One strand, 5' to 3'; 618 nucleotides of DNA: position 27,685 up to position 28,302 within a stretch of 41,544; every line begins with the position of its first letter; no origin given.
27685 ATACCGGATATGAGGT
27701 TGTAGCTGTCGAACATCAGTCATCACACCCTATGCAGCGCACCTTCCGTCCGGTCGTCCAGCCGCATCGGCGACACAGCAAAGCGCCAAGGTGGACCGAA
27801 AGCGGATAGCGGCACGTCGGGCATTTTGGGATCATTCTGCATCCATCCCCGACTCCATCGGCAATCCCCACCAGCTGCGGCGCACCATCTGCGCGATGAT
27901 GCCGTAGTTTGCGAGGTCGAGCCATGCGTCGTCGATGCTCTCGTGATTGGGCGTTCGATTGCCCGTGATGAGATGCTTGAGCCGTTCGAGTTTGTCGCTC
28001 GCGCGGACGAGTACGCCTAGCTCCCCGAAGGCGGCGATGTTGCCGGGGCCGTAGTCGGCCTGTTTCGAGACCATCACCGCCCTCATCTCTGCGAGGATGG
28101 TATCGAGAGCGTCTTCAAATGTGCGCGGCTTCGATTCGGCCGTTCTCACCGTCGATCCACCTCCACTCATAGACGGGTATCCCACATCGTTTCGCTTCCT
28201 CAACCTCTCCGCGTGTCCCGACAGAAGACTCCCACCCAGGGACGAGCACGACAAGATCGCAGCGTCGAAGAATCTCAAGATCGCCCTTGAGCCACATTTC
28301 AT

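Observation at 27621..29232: Translationally coupled nucleotide-metabolism trio plus mini-proteins placed after the lysis cassette, next to attP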

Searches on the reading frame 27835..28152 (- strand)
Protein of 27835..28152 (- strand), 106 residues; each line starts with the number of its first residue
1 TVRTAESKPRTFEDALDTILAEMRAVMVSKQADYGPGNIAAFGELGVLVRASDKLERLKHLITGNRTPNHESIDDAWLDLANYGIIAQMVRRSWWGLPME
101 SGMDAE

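Call 10: search_solved_structures(query=window:27835-28152:-, max_evalue=1, show_alignments=2)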
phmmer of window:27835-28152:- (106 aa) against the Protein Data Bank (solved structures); distinct sequences matched with E-value up to 1: 0.

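Call 13: search_dna_similar(query=window:27835-28152:-, collection=phages, mode=protein, max_rows=40, max_evalue=0.001)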
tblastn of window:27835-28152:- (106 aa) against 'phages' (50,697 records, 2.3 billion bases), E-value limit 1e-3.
Records with a match: 67; places in all: 67; records where one place covers at least 80% of the query: 31.
Best place of each record, by identity: <60% 67.
By first word of the organism name: Bacteroides 23; Clostridium 16; Streptomyces 7; uncultured 4; Streptococcus 4; Geobacillus 3; Caudovirales 2; Paenibacillus 2; Bacillus 2; Caudoviricetes 1; and 3 more.
By host as written in the record: Bacteroides intestinalis DSM 108646 22; - 11; Clostridium sporogenes ATCC-15579 11; Streptomyces scabiei RL-34 7; Geobacillus thermodenitrificans 3; Bacillus sp. MGK1 2; Streptococcus parauberis 2; Clostridium sporogenes 2; and 7 more.
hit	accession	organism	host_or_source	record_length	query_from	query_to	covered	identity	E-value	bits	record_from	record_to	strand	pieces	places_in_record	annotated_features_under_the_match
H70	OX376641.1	Caudovirales sp. ct2KA10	-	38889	3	95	88%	42.7%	6e-14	71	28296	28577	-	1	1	record has no annotation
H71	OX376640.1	Caudovirales sp. ct2KA10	-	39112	3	95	88%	39.6%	2e-13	70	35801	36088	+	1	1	record has no annotation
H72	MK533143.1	Paenibacillus phage vB_PlaP_API480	Paenibacillus larvae Pl02-27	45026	1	93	88%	35.4%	5e-10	60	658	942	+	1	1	hypothetical protein (x2)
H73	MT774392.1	uncultured phage cr128_1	human feces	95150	14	105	87%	34.7%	8e-7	51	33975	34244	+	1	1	hypothetical protein (x2)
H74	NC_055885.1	uncultured phage cr128_1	human feces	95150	14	105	87%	34.7%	8e-7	51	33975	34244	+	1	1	VOG4966 | hypothetical protein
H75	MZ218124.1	Paenibacillus phage SV21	Paenibacillus larvae SV21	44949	3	93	86%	35.1%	5e-9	57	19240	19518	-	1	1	hypothetical protein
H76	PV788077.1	Clostridium phage CS25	Clostridium sporogenes ATCC-15579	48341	14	93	75%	39.3%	6e-5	45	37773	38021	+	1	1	hypothetical protein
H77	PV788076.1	Clostridium phage CS22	Clostridium sporogenes ATCC-15579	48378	14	93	75%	39.3%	6e-5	45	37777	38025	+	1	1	hypothetical protein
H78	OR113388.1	Clostridium phage vB_CtyS-FA88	Clostridium sp.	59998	14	89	72%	40.7%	4e-7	52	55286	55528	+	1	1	hypothetical protein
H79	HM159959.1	Clostridium phage phiCTP1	-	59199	14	89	72%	39.5%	4e-6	49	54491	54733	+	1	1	hypothetical phage protein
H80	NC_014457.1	Clostridium phage phiCTP1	-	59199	14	89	72%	39.5%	4e-6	49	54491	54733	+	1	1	hypothetical protein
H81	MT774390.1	uncultured phage cr85_1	human feces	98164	2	89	83%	33.3%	4e-6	49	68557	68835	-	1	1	hypothetical protein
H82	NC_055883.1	uncultured phage cr85_1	human feces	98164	2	89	83%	33.3%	4e-6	49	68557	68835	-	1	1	VOG4966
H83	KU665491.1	Bacillus phage Mgbh1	Bacillus sp. MGK1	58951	1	92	87%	31.6%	1e-7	54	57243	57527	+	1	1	hypothetical protein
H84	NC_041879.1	Bacillus phage Mgbh1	Bacillus sp. MGK1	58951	1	92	87%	31.6%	1e-7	54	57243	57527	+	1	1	hypothetical protein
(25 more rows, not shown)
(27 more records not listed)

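Call 30: find_homologous_proteins(query=window:27835-28152:-, max_evalue=0.001)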
Query window:27835-28152:- (106 aa): 102 proteins with E <= 0.001 among 104 candidates.
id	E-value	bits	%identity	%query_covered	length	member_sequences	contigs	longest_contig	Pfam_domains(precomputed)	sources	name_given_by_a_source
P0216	5.9e-63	227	99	99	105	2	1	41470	PF07659.17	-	-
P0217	1.1e-53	197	92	92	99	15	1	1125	PF07659.17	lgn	-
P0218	6.1e-53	195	93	89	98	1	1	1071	PF07659.17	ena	-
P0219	9.5e-53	194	93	89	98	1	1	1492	PF07659.17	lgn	-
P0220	2.6e-51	190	90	89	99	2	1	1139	-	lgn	-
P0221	8.3e-51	188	87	90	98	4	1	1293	PF07659.17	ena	-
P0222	4.9e-50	186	88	89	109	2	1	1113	PF07659.17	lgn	-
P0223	8.3e-44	166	78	90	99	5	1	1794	PF07659.17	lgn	-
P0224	2.3e-43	164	75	91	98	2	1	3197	PF07659.17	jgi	-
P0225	2.4e-41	158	74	89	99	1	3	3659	PF07659.17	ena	-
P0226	2.8e-38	148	71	90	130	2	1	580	-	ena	-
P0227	7.5e-38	146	69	90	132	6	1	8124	-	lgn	-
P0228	3.2e-37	144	63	92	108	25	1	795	PF07659.17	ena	-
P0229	3.6e-37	144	68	88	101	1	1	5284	-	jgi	jgi:hypothetical protein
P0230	3.6e-36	141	64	89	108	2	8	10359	PF07659.17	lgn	-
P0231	3.9e-36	141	70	88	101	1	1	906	PF07659.17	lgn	-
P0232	9.4e-36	140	62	92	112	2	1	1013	PF07659.17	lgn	-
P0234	1.1e-34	136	65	89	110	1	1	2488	PF07659.17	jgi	jgi:hypothetical protein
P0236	4.7e-33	131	65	88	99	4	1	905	PF07659.17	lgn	-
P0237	9.4e-33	130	65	89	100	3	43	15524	PF07659.17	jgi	jgi:hypothetical protein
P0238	1.5e-32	129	63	88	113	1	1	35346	PF07659.17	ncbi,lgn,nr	ncbi:MAG: nucleotide modification associated domain-containing protein [Bacillota bacterium]|nr:nucl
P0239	3.0e-32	128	64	87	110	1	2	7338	PF07659.17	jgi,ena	jgi:hypothetical protein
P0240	4.4e-32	128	62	86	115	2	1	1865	PF07659.17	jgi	jgi:hypothetical protein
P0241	7.4e-32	127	64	91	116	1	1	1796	PF07659.17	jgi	-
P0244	9.4e-31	124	61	93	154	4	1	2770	PF07659.17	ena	-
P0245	1.1e-30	123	62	85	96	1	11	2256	PF07659.17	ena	-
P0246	1.2e-30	123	63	89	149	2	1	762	PF07659.17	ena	-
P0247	2.0e-30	123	60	84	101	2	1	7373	PF07659.17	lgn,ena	-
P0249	4.7e-30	121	61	90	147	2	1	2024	PF07659.17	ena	-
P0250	6.0e-30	121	56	91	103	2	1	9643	PF07659.17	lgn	-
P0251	1.1e-29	120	59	88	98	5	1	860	PF07659.17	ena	-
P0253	2.2e-29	119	60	89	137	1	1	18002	PF07659.17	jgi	jgi:hypothetical protein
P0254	2.3e-29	119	64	84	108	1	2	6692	PF07659.17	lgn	-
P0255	5.6e-29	118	56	92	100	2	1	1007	PF07659.17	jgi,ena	-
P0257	1.6e-28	116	60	86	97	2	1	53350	PF07659.17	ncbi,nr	ncbi:MAG: DUF1599 domain-containing protein [Clostridiales bacterium]|nr:DUF1599 domain-containing p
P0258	3.6e-27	112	57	86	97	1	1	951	PF07659.17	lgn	-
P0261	1.9e-26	110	54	89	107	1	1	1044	PF07659.17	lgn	-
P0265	3.7e-25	106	57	86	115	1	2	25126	PF07659.17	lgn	-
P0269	3.1e-24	103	54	96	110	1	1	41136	PF07659.17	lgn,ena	-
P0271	4.3e-24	102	53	89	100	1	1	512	PF07659.17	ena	-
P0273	1.1e-23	101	54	89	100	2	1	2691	PF07659.17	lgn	-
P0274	1.7e-23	100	54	89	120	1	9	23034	PF07659.17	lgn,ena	-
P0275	2.1e-23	100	55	88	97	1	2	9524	PF07659.17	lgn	-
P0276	2.4e-23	100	52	90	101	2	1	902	PF07659.17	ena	-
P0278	3.7e-23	99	53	90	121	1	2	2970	PF07659.17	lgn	-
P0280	4.4e-23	99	53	90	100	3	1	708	PF07659.17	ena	-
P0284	1.3e-22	98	60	76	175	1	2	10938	PF07659.17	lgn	-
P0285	1.5e-22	97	54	92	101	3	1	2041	PF07659.17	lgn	-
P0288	1.2e-21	94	51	85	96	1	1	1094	PF07659.17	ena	-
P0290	1.5e-21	94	53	85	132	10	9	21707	PF07659.17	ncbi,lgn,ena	-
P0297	1.6e-19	88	56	78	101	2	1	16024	PF07659.17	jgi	jgi:hypothetical protein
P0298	3.0e-19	87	66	63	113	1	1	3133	PF07659.17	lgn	-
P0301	1.4e-17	81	55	67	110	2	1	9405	PF07659.17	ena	-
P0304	2.5e-17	81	56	73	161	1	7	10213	PF07659.17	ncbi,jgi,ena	jgi:hypothetical protein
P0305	2.6e-17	80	46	91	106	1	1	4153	PF07659.17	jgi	jgi:hypothetical protein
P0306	3.6e-17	80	52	80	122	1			PF07659.17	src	-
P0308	6.5e-17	79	61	65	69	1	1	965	PF07659.17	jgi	jgi:hypothetical protein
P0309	4.9e-16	76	59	62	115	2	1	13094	PF07659.17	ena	-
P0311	7.2e-16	76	50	79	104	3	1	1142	PF07659.17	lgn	-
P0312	1.9e-15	75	58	67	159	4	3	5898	PF07659.17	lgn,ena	-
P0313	2.0e-15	74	58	67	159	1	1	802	PF07659.17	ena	-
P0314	2.0e-15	74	58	67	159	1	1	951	PF07659.17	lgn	-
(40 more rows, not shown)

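Call 43: search_solved_structures(query=A4, max_evalue=10, show_alignments=3)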
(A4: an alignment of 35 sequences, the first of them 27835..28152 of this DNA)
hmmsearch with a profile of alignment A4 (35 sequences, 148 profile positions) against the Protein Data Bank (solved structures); distinct sequences matched with E-value up to 10: 1.
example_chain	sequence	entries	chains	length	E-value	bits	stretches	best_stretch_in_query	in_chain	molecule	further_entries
9vth_SK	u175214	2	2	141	1.8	11.6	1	63-101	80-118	40S ribosomal protein S18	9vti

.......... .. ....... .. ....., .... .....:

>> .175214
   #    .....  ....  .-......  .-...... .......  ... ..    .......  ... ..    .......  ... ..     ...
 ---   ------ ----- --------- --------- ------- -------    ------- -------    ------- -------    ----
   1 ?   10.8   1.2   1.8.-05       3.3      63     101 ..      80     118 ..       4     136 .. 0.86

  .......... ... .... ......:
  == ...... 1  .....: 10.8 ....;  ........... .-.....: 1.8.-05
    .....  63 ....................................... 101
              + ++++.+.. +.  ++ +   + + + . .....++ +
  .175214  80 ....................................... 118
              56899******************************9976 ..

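Call 47: find_related_loci(query=A4, collection=viral_contigs, flank=8000)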
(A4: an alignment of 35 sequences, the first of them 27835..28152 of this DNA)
Query A4 (106 aa) in viral_contigs; peptide patterns used: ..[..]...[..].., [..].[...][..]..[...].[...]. (x = any residue, [..] = any of these).
600 stretches matched a pattern (row limit reached: there are more); 96 encode a relative of the query (tblastn E <= 1e-3); the best 80 are kept; 80 distinct loci.
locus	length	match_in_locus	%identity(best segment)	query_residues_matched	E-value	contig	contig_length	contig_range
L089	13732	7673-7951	54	10-100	3e-29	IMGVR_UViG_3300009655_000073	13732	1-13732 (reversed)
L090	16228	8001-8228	58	19-95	7e-25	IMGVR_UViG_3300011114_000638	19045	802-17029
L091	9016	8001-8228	58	19-95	7e-25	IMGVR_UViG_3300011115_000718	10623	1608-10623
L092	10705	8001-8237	49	20-98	2e-23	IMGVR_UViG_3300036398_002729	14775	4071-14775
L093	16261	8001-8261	46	7-95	5e-22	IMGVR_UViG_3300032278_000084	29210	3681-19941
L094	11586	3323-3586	47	11-100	4e-21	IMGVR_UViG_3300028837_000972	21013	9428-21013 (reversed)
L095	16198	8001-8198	55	30-95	2e-20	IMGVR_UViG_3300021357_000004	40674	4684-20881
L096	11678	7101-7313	49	29-95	2e-18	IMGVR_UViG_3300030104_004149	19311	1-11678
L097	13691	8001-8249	46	12-92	2e-18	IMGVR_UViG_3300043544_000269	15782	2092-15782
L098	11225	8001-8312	36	9-102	4e-18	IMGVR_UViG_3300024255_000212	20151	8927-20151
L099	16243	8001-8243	44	20-95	5e-18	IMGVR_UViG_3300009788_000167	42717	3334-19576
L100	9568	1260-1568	39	6-97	6e-18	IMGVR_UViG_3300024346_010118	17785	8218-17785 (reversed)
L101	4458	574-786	49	29-95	5e-18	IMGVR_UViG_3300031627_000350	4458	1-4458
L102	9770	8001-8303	38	6-96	2e-17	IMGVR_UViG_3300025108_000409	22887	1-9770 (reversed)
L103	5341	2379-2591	49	29-95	1e-17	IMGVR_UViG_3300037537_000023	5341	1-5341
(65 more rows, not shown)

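Call 56: search_protein_families(library=pfam, alignment_id=A7, max_evalue=0.001)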
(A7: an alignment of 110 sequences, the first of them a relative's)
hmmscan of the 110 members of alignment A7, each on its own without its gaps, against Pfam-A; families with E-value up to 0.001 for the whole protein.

A. member 1, L089:7399-7650:+ (84 aa): 0 families

B. families by the number of members that match (of 110 scanned): 49 families (the first 25 are shown)
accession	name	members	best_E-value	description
PF08804.16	gp32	9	4.2e-17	gp32 DNA binding protein like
PF12705.13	PDDEXK_1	4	3.5e-22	PD-(D/E)XK nuclease superfamily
PF13481.12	AAA_25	3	4.2e-24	AAA domain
PF16790.10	Phage_clamp_A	3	6.5e-08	Bacteriophage clamp loader A subunit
PF00176.29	SNF2-rel_dom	2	2.4e-21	SNF2-related domain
PF00271.37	Helicase_C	2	4.7e-12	Helicase conserved C-terminal domain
PF04542.20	Sigma70_r2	2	7.4e-10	Sigma-70 region 2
PF05037.18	DUF669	2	3.4e-08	Protein of unknown function (DUF669)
PF08281.18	Sigma70_r4_2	2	1e-07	Sigma-70, region 4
PF01541.30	GIY-YIG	2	3.9e-07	GIY-YIG catalytic domain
PF04545.22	Sigma70_r4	2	5.3e-06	Sigma-70, region 4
PF08708.16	PriCT_1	2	8.7e-05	Primase C terminal 1 (PriCT-1)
PF13384.12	HTH_23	2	0.00011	Homeodomain-like domain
PF00476.26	DNA_pol_A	1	4.7e-73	DNA polymerase family A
PF00118.29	Cpn60_TCP1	1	2.8e-64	TCP-1/cpn60 chaperonin family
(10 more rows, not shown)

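Call 57: predict_structure(alignment_id=A6)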
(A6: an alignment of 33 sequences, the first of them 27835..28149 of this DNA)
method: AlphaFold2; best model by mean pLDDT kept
length: 105 residues; sequences in the alignment: 33
mean_pLDDT: 91.3   pTM: 0.80
mean pLDDT of the five models: 91.3, 91.1, 90.6, 89.7, 89.6
residues with pLDDT >= 90: 81; 70-90: 18; 50-70: 5; < 50: 1
segments of 3 or more residues with pLDDT < 50: none
pLDDT, mean of each block of 10 residues (from residue 1): 75 97 96 90 96 95 85 96 98 94 74
secondary structure, 60 per line:
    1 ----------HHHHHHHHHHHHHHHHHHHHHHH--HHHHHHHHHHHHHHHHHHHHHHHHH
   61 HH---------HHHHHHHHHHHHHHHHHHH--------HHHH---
elements in order: H11-33 H36-62 H72-90 H99-102

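Call 61: fold_search(model_id=the predicted structure, library=pdb)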
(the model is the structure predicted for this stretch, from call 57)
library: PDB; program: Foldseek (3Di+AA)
matches with E <= 10: 123; with E <= 0.001: 0
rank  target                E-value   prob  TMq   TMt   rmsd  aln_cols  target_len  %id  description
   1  2p06_A                5.3e-01  0.99  0.60  0.73   3.2        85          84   20  Crystal structure of a predicted coding region AF_0060 from Archaeoglobus fulgidus DSM 4304 (released 2007-03-27)
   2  7upo_A                1.4e+00  0.63  0.37  0.50  12.5        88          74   19  Crystal structure of designed heterotrimeric assembly DHT03 (released 2022-12-14)
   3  2gta_B                1.5e+00  0.38  0.42  0.45  10.2       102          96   17  Crystal Structure of the putative pyrophosphatase YPJD from Bacillus subtilis. Northeast Structural Genomics Consortiu (released 2006-05-23)
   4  8zqe_R                2.1e+00  0.12  0.25  0.12  13.0        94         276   15  Cryo-EM structure of the GPR15L(C11)-bound GPR15 complex (released 2024-07-10)
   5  2kub_MODEL_1_A        2.2e+00  0.14  0.27  0.33  10.5        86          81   20  Solution structure of the alpha subdomain of the major non-repeat unit of Fap1 fimbriae of Streptococcus paras (released 2010-07-21)
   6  7msc_Y                2.6e+00  0.57  0.42  0.61   3.9        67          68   15  Mtb 70SIC in complex with MtbEttA at Pre_R0 state (released 2022-02-02)
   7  5sv0_E                2.6e+00  0.08  0.25  0.14  18.5       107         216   19  Structure of the ExbB/ExbD complex from E. coli at pH 7.0 (released 2016-09-28)
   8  2gta_A                2.7e+00  0.21  0.38  0.40   8.5        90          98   12  Crystal Structure of the putative pyrophosphatase YPJD from Bacillus subtilis. Northeast Structural Genomics Consortiu (released 2006-05-23)
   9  7mu5_C                2.9e+00  0.33  0.45  0.45   9.9       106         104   14  Human DCTPP1 bound to Triptolide (released 2022-08-24)
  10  4v5c_B2               3.0e+00  0.57  0.46  0.65   3.6        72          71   19  Structure of the Thermus thermophilus 70S ribosome in complex with mRNA, paromomycin, acylated A-site tRNA, deacylate (released 2014-07-09)
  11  7mu5_B                3.0e+00  0.28  0.47  0.47  11.5       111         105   18  Human DCTPP1 bound to Triptolide (released 2022-08-24)
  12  3rgu_A                3.2e+00  0.13  0.29  0.33  10.8        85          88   16  Structure of Fap-NRa at pH 5.0 (released 2011-12-28)
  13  4gzu_A                3.2e+00  0.06  0.20  0.07  14.2        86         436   10  Crystal structure of the DH-PH-PH domain of FARP2 (released 2013-03-13)
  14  7mu5_F                3.4e+00  0.28  0.46  0.45  10.0       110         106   14  Human DCTPP1 bound to Triptolide (released 2022-08-24)
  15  4zws_D                3.6e+00  0.30  0.43  0.46   9.6        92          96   12  Crystal Structure of the Bacteriophage T4 recombination mediator protein UvsY, Lattice Type III (released 2016-03-02)
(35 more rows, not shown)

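Call 71: search_protein_families(library=pfam, proteins=[L094:1642-3198:+, L094:3807-4187:+], max_evalue=0.01)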
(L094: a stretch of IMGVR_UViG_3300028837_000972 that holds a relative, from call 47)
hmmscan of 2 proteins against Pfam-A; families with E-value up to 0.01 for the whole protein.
L094:1642-3198:+ (519 aa): 2 families
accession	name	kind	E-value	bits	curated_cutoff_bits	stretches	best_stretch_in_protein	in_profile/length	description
PF14528.11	LAGLIDADG_3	-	0.0014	19.3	22.5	1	304-358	3-55/82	LAGLIDADG-like domain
PF14890.11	Intein_splicing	-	0.0077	16.5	35.8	0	237-433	44-155/155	Intein splicing domain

L094:3807-4187:+ (127 aa): 0 families

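Call 79: search_protein_families(library=padloc, proteins=[window:27835-28149:-], max_evalue=0.1)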
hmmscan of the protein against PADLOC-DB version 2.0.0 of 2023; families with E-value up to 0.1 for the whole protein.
window:27835-28149:- (105 aa): 0 families

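Call 80: search_protein_families(library=ncbifam, proteins=[window:27835-28149:-], max_evalue=0.1)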
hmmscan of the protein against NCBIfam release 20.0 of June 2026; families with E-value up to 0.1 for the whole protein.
window:27835-28149:- (105 aa): 1 family
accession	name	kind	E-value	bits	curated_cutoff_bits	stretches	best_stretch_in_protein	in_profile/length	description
NF053619.1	BT1927_fam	equivalog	0.077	11.5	1300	1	19-64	710-757/945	BT1927 family outer membrane S-layer protein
